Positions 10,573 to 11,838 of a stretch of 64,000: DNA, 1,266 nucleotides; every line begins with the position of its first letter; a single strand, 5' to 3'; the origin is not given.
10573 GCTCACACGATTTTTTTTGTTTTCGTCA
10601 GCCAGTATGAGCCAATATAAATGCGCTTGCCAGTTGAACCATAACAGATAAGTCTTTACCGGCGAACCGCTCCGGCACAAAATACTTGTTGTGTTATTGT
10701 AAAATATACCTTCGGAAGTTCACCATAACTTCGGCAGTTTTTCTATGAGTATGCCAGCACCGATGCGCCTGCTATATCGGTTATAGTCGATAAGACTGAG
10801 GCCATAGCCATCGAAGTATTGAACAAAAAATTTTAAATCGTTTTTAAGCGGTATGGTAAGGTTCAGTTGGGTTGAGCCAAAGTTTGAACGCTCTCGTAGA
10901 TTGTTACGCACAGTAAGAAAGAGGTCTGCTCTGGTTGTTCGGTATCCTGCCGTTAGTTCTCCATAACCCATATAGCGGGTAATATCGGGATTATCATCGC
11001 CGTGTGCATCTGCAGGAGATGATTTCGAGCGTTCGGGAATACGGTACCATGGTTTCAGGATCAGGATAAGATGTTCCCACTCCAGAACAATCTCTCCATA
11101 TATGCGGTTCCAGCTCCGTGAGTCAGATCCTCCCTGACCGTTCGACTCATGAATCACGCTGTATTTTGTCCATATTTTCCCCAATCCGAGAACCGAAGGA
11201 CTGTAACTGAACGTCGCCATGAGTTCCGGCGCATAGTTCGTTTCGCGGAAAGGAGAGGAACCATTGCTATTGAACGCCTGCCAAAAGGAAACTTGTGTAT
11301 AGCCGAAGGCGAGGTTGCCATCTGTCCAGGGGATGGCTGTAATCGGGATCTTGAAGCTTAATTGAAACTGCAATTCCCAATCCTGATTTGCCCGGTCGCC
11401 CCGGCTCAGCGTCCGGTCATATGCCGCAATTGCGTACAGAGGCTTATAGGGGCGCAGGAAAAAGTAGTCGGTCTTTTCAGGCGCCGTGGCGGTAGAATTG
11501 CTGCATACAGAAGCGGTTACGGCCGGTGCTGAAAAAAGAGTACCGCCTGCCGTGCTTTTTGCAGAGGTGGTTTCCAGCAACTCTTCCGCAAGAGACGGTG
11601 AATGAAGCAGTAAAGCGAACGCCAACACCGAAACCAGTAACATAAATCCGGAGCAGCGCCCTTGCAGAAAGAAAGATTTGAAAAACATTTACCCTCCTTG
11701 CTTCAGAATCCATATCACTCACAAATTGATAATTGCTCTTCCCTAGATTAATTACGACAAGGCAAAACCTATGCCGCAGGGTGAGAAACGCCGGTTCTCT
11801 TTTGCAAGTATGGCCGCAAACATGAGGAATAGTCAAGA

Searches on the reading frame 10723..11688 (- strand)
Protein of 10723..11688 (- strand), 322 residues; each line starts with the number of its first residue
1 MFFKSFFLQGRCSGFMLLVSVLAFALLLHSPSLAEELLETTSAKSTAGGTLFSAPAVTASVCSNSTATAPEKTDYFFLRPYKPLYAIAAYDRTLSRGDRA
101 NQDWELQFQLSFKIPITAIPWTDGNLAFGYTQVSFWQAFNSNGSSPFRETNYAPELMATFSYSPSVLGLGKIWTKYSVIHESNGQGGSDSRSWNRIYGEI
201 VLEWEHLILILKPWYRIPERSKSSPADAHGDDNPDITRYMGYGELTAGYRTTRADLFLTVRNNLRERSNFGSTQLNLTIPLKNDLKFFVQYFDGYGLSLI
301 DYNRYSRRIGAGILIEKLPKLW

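Call 47: search_protein_families(library=pfam, proteins=[window:10723-11688:-], max_evalue=0.00001)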
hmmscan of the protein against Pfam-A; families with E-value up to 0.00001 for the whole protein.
window:10723-11688:- (322 aa): 1 family
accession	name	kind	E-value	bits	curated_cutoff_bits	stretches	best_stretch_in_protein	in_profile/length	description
PF02253.21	PLA1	-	3.5e-78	263.2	27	1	71-315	11-257/257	Phospholipase A1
